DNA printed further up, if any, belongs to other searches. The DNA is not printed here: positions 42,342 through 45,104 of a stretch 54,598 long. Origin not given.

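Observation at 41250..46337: FlgL of ~1695 aa with hexapeptide-periodic tracts, a large internal duplication and five repeated modules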

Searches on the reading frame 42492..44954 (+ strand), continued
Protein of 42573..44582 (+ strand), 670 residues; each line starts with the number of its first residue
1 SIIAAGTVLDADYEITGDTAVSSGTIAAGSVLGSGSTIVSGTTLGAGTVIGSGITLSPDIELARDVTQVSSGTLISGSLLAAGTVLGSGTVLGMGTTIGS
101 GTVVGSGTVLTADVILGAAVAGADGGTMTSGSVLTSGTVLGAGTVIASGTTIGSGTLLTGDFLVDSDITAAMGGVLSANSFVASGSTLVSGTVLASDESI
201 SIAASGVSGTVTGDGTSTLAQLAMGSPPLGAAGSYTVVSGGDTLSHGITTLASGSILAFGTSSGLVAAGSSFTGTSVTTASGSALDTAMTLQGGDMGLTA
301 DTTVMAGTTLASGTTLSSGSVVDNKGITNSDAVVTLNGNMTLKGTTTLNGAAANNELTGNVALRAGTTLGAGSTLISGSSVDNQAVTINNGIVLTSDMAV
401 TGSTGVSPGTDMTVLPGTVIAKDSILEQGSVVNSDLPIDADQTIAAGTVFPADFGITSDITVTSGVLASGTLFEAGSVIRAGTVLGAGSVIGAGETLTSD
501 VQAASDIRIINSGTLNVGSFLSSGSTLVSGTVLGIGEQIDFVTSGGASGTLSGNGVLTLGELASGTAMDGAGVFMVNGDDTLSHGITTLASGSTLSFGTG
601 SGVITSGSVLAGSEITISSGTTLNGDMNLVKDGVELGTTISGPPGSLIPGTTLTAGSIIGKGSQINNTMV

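Call 57: search_protein_families(library=pfam, proteins=[P0103, P0123, P0174, P0139], max_evalue=0.01)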
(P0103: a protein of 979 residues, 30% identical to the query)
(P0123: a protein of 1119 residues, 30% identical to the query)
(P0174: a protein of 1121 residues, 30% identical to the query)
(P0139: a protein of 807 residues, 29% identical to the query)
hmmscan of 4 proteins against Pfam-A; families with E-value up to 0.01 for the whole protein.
P0103 (979 aa): 5 families
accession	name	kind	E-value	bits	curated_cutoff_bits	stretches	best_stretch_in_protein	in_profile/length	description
PF00669.25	Flagellin_N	-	4.2e-43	147.2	26.6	1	5-141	1-137/139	Bacterial flagellin N-terminal helical region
PF00700.27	Flagellin_C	-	6.9e-26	90.8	23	1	894-978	2-86/86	Bacterial flagellin C-terminal helical region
PF00132.30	Hexapep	-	2.1e-10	40.2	27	0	459-479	2-22/36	Bacterial transferase hexapeptide (six repeats)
PF07196.18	Flagellin_IN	-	1.3e-09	38.6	22.7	2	255-305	1-55/55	Flagellin hook IN motif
PF25084.1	LbH_EIF2B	-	0.0009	19.7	54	0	417-513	8-101/105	EIF2B subunit epsilon LbH domain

P0123 (1119 aa): 4 families
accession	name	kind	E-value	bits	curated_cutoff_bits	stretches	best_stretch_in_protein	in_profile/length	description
PF00669.25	Flagellin_N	-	2.9e-45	154.2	26.6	1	5-141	1-137/139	Bacterial flagellin N-terminal helical region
PF00700.27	Flagellin_C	-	7.6e-27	93.9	23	1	1035-1118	3-86/86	Bacterial flagellin C-terminal helical region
PF00132.30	Hexapep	-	1.8e-09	37.3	27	0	605-632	2-29/36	Bacterial transferase hexapeptide (six repeats)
PF25084.1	LbH_EIF2B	-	5.8e-08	33.1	54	0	452-514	28-88/105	EIF2B subunit epsilon LbH domain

P0174 (1121 aa): 4 families
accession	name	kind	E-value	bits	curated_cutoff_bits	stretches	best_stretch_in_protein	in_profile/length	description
PF00669.25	Flagellin_N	-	1.1e-45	155.6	26.6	1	5-143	1-139/139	Bacterial flagellin N-terminal helical region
PF00700.27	Flagellin_C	-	7.1e-27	94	23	1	1036-1120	2-86/86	Bacterial flagellin C-terminal helical region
PF00132.30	Hexapep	-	5.8e-09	35.7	27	0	455-475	15-35/36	Bacterial transferase hexapeptide (six repeats)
PF25084.1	LbH_EIF2B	-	2.4e-07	31.1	54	0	455-550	11-102/105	EIF2B subunit epsilon LbH domain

P0139 (807 aa): 5 families
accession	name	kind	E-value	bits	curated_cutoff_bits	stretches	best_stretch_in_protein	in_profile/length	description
PF00669.25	Flagellin_N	-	1e-44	152.4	26.6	1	5-143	1-139/139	Bacterial flagellin N-terminal helical region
PF00700.27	Flagellin_C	-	7.4e-30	103.6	23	1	721-806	1-86/86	Bacterial flagellin C-terminal helical region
PF07196.18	Flagellin_IN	-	3.8e-08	33.8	22.7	1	252-302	1-54/55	Flagellin hook IN motif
PF25084.1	LbH_EIF2B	-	1.2e-05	25.7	54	1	443-540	9-105/105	EIF2B subunit epsilon LbH domain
PF00132.30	Hexapep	-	1.6e-05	24.8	27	0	507-534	7-34/36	Bacterial transferase hexapeptide (six repeats)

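Call 66: search_protein_representatives(protein=window:42573-44582:+)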
Query: 670 residues. Proteins with E-value up to 0.001 (for the whole library): 308; up to 1e-10: 10; up to 1e-30: 1. The best 150 are listed.
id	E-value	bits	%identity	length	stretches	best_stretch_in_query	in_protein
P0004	2.9e-162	557.8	55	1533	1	1-665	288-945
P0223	2.1e-25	105.8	31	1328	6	352-533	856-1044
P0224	8.2e-20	87.4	29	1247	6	29-159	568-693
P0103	3.0e-17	78.9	33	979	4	289-510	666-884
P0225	3.1e-17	78.9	32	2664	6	303-499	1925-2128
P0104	3.6e-15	72.1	33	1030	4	18-195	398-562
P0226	1.8e-13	66.5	30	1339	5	3-153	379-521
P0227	4.3e-12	61.9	30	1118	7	32-186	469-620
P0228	2.5e-11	59.4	35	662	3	10-124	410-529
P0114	7.0e-11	57.9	34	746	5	27-226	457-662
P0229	1.8e-10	56.6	29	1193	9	25-164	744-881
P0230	3.0e-10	55.8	30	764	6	14-197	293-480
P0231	4.5e-10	55.3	26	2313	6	294-533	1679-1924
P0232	1.0e-09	54.1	30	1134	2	39-479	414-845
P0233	1.0e-09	54.1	32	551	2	46-216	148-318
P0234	1.5e-09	53.5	32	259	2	44-193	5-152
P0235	2.1e-09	53.0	32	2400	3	62-207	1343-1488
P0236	5.2e-09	51.7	26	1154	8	17-154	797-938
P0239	5.1e-08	48.5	36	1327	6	1-204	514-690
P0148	2.7e-07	46.1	36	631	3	25-256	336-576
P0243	4.9e-07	45.2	28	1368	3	9-155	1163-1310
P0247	1.2e-06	44.0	35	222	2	3-124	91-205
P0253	4.2e-06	42.1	40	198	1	69-162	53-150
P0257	4.8e-06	42.0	35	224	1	22-120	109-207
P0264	8.3e-06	41.2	38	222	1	25-123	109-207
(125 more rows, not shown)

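Call 68: search_protein_families(library=pfam, proteins=[P0233, P0234, P0235, P0236, P0239, P0247, P0253, P0257, P0264, P0243], max_evalue=0.001)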
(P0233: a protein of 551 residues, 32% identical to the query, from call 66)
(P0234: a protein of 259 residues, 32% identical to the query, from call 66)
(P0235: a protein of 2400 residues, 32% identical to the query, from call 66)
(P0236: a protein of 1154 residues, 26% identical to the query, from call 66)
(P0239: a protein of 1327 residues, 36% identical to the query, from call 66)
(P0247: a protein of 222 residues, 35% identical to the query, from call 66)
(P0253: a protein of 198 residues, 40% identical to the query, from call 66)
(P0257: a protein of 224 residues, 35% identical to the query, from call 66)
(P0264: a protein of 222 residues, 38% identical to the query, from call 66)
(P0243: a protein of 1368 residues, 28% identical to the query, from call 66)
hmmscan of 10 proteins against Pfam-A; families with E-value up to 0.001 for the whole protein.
P0233 (551 aa): 4 families
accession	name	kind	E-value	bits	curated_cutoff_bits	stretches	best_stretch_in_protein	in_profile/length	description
PF00669.25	Flagellin_N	-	3.7e-24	85.8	26.6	1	7-140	5-139/139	Bacterial flagellin N-terminal helical region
PF00132.30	Hexapep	-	1.4e-10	40.8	27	1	197-231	1-35/36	Bacterial transferase hexapeptide (six repeats)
PF25084.1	LbH_EIF2B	-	9.4e-08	32.5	54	1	152-247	12-104/105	EIF2B subunit epsilon LbH domain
PF00700.27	Flagellin_C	-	6e-05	23.7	23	1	470-542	3-75/86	Bacterial flagellin C-terminal helical region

P0234 (259 aa): 6 families
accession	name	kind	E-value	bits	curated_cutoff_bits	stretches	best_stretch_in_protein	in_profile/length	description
PF00132.30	Hexapep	-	7.8e-36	120.8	27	4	195-230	1-36/36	Bacterial transferase hexapeptide (six repeats)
PF25084.1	LbH_EIF2B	-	3.1e-14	53.3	54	2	94-176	13-92/105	EIF2B subunit epsilon LbH domain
PF14602.12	Hexapep_2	-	9.9e-11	41.6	27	0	90-117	1-26/34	Hexapeptide repeat of succinyl-transferase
PF25087.1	GMPPB_C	-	1.3e-06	28.5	39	0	40-122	6-88/110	GMPPB C-terminal domain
PF24894.1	Hexapep_GlmU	-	2.5e-06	28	23.3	0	68-120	34-86/104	GlmU-like, C-terminal hexapeptide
PF25247.1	LbH_GLGC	-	1.4e-05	25.5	27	0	92-131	17-54/135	GLGC left-handed parallel beta-helix domain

P0235 (2400 aa): 2 families
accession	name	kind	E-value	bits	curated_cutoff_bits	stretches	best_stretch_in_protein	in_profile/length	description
PF00132.30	Hexapep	-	1.1e-05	25.4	27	0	1960-1980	3-23/36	Bacterial transferase hexapeptide (six repeats)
PF25084.1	LbH_EIF2B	-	3.2e-05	24.3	54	0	1959-2020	39-99/105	EIF2B subunit epsilon LbH domain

P0236 (1154 aa): 6 families
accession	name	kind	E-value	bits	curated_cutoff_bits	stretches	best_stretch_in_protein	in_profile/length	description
PF00132.30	Hexapep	-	3.4e-58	191.5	27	3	1004-1037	1-34/36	Bacterial transferase hexapeptide (six repeats)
PF25084.1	LbH_EIF2B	-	1.8e-34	118.3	54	3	400-489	15-102/105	EIF2B subunit epsilon LbH domain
PF25087.1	GMPPB_C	-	7.9e-15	55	39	1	517-590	3-70/110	GMPPB C-terminal domain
PF24894.1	Hexapep_GlmU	-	4.3e-07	30.4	23.3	0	416-466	38-87/104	GlmU-like, C-terminal hexapeptide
PF14602.12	Hexapep_2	-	6.6e-05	23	27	0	1005-1037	2-32/34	Hexapeptide repeat of succinyl-transferase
PF21711.3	DCTN5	-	0.00074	19.7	40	0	989-1041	93-144/182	Dynactin subunit 5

P0239 (1327 aa): 5 families
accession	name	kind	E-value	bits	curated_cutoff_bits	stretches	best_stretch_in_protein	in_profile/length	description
PF00669.25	Flagellin_N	-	5.3e-47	159.8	26.6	1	22-160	1-139/139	Bacterial flagellin N-terminal helical region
PF00700.27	Flagellin_C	-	6.4e-25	87.7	23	1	1241-1325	2-86/86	Bacterial flagellin C-terminal helical region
PF00132.30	Hexapep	-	1.9e-12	46.8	27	0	697-726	5-34/36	Bacterial transferase hexapeptide (six repeats)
PF07196.18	Flagellin_IN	-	9.2e-09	35.8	22.7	1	272-323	1-55/55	Flagellin hook IN motif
PF25084.1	LbH_EIF2B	-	8.7e-06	26.1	54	0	547-643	10-105/105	EIF2B subunit epsilon LbH domain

P0247 (222 aa): 5 families
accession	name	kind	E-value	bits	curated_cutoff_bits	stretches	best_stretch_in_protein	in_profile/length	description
PF00132.30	Hexapep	-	2.2e-28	97.2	27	4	158-193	1-36/36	Bacterial transferase hexapeptide (six repeats)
PF25084.1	LbH_EIF2B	-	1.4e-14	54.4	54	1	41-144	4-104/105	EIF2B subunit epsilon LbH domain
PF14602.12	Hexapep_2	-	5.5e-13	48.8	27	3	167-193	10-34/34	Hexapeptide repeat of succinyl-transferase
PF21711.3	DCTN5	-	0.00029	21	40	0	86-192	38-141/182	Dynactin subunit 5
PF25087.1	GMPPB_C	-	0.0003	20.9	39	0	105-185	3-83/110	GMPPB C-terminal domain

P0253 (198 aa): 0 families

P0257 (224 aa): 5 families
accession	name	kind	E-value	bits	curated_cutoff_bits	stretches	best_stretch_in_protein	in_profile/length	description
PF00132.30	Hexapep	-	7.9e-20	70.1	27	2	164-199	1-36/36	Bacterial transferase hexapeptide (six repeats)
PF25084.1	LbH_EIF2B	-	8.8e-09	35.8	54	1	98-191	15-105/105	EIF2B subunit epsilon LbH domain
PF14602.12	Hexapep_2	-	5.6e-06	26.4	27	1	165-199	2-34/34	Hexapeptide repeat of succinyl-transferase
PF25087.1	GMPPB_C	-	0.00061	19.9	39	0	155-197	7-49/110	GMPPB C-terminal domain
PF24894.1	Hexapep_GlmU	-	0.00063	20.3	23.3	0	94-150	30-84/104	GlmU-like, C-terminal hexapeptide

P0264 (222 aa): 5 families
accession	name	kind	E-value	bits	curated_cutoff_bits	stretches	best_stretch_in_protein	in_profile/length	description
PF00132.30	Hexapep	-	2e-15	56.2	27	1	161-196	1-36/36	Bacterial transferase hexapeptide (six repeats)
PF14602.12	Hexapep_2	-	9e-09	35.4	27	1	162-196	2-34/34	Hexapeptide repeat of succinyl-transferase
PF25084.1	LbH_EIF2B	-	1.1e-06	29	54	1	102-199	4-98/105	EIF2B subunit epsilon LbH domain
PF17836.7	PglD_N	-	1.8e-05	25.6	23.4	1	5-73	1-66/78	PglD N-terminal domain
PF21711.3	DCTN5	-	0.00029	21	40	1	104-209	51-151/182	Dynactin subunit 5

P0243 (1368 aa): 6 families
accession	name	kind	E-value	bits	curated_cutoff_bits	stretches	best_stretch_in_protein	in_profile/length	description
PF00132.30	Hexapep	-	5.1e-58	191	27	9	1107-1141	1-35/36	Bacterial transferase hexapeptide (six repeats)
PF25084.1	LbH_EIF2B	-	3.5e-34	117.4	54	6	1076-1175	8-105/105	EIF2B subunit epsilon LbH domain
PF02412.23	TSP_3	-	8.1e-34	115.5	25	3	792-826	2-36/36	Thrombospondin type 3 repeat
PF14602.12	Hexapep_2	-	5.6e-08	32.8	27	0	940-969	2-29/34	Hexapeptide repeat of succinyl-transferase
PF25087.1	GMPPB_C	-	1.1e-06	28.7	39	0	1029-1126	4-93/110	GMPPB C-terminal domain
PF17963.7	Big_9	-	1.2e-05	26.5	23.6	1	461-534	12-88/89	Bacterial Ig domain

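Call 69: search_protein_families(library=pfam, proteins=[P0223, P0224, P0225, P0226, P0227, P0228, P0229], max_evalue=0.001)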
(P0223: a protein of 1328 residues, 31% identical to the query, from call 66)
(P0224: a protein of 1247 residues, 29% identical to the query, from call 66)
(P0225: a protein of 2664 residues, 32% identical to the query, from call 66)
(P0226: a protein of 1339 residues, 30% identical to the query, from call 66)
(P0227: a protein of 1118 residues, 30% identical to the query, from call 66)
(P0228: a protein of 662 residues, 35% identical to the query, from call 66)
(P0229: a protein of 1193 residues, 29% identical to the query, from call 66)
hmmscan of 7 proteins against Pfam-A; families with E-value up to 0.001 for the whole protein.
P0223 (1328 aa): 5 families
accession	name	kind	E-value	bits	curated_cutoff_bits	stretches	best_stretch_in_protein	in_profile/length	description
PF00669.25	Flagellin_N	-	3.8e-38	131.1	26.6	1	3-130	10-137/139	Bacterial flagellin N-terminal helical region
PF00132.30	Hexapep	-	3.3e-17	61.8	27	0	981-997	19-35/36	Bacterial transferase hexapeptide (six repeats)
PF00700.27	Flagellin_C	-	7.3e-17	61.9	23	1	1240-1324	2-86/86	Bacterial flagellin C-terminal helical region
PF07196.18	Flagellin_IN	-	9.9e-14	51.7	22.7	2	244-295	1-55/55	Flagellin hook IN motif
PF25084.1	LbH_EIF2B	-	7.2e-13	48.9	54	0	966-1044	12-99/105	EIF2B subunit epsilon LbH domain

P0224 (1247 aa): 5 families
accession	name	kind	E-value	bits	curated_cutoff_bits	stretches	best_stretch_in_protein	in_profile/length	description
PF00132.30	Hexapep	-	3e-65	213.8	27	4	317-349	2-34/36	Bacterial transferase hexapeptide (six repeats)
PF25084.1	LbH_EIF2B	-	5.1e-35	120.1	54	2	467-556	7-94/105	EIF2B subunit epsilon LbH domain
PF24894.1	Hexapep_GlmU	-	6.8e-13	49.1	23.3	0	1114-1188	25-94/104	GlmU-like, C-terminal hexapeptide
PF14602.12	Hexapep_2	-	7.9e-11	41.9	27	1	519-543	10-32/34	Hexapeptide repeat of succinyl-transferase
PF25087.1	GMPPB_C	-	2.5e-08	34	39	0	514-608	2-90/110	GMPPB C-terminal domain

P0225 (2664 aa): 0 families

P0226 (1339 aa): 5 families
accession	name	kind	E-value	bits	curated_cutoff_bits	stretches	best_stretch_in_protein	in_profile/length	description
PF00669.25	Flagellin_N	-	4.2e-41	140.7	26.6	1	5-143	1-139/139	Bacterial flagellin N-terminal helical region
PF00700.27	Flagellin_C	-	1.5e-19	70.5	23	1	1248-1332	2-86/86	Bacterial flagellin C-terminal helical region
PF00132.30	Hexapep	-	5.1e-13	48.6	27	0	536-564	8-36/36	Bacterial transferase hexapeptide (six repeats)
PF07196.18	Flagellin_IN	-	6.9e-11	42.6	22.7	1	256-306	2-55/55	Flagellin hook IN motif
PF25084.1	LbH_EIF2B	-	2.1e-09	37.8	54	0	987-1050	40-101/105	EIF2B subunit epsilon LbH domain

P0227 (1118 aa): 4 families
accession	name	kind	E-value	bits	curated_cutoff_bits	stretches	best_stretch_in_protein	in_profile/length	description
PF00132.30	Hexapep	-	8.5e-57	187.1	27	4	1005-1039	1-35/36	Bacterial transferase hexapeptide (six repeats)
PF25084.1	LbH_EIF2B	-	7.1e-31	106.8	54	2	411-494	7-100/105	EIF2B subunit epsilon LbH domain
PF25087.1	GMPPB_C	-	1.1e-21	77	39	1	828-886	9-66/110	GMPPB C-terminal domain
PF24894.1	Hexapep_GlmU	-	8.2e-11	42.4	23.3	0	419-465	46-91/104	GlmU-like, C-terminal hexapeptide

P0228 (662 aa): 3 families
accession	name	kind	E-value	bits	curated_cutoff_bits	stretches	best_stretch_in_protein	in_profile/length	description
PF00669.25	Flagellin_N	-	4.5e-13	49.9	26.6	1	5-142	3-139/139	Bacterial flagellin N-terminal helical region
PF06346.17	Drf_FH1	-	8.2e-06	26.2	40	0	424-524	34-136/157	Formin Homology Region 1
PF00132.30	Hexapep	-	2.8e-05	24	27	0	450-483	1-34/36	Bacterial transferase hexapeptide (six repeats)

P0229 (1193 aa): 5 families
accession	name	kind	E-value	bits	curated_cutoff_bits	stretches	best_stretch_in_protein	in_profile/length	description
PF00132.30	Hexapep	-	4.3e-53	175.4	27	2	757-788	4-35/36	Bacterial transferase hexapeptide (six repeats)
PF25084.1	LbH_EIF2B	-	2.2e-41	140.5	54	3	441-537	3-103/105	EIF2B subunit epsilon LbH domain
PF25087.1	GMPPB_C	-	3e-19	69.2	39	0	887-963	13-88/110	GMPPB C-terminal domain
PF21711.3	DCTN5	-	8.9e-06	25.9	40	0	421-521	37-140/182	Dynactin subunit 5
PF16314.11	DUF4954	-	0.00013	21.2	26.2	0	962-1047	174-261/433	Domain of unknown function (DUF4954)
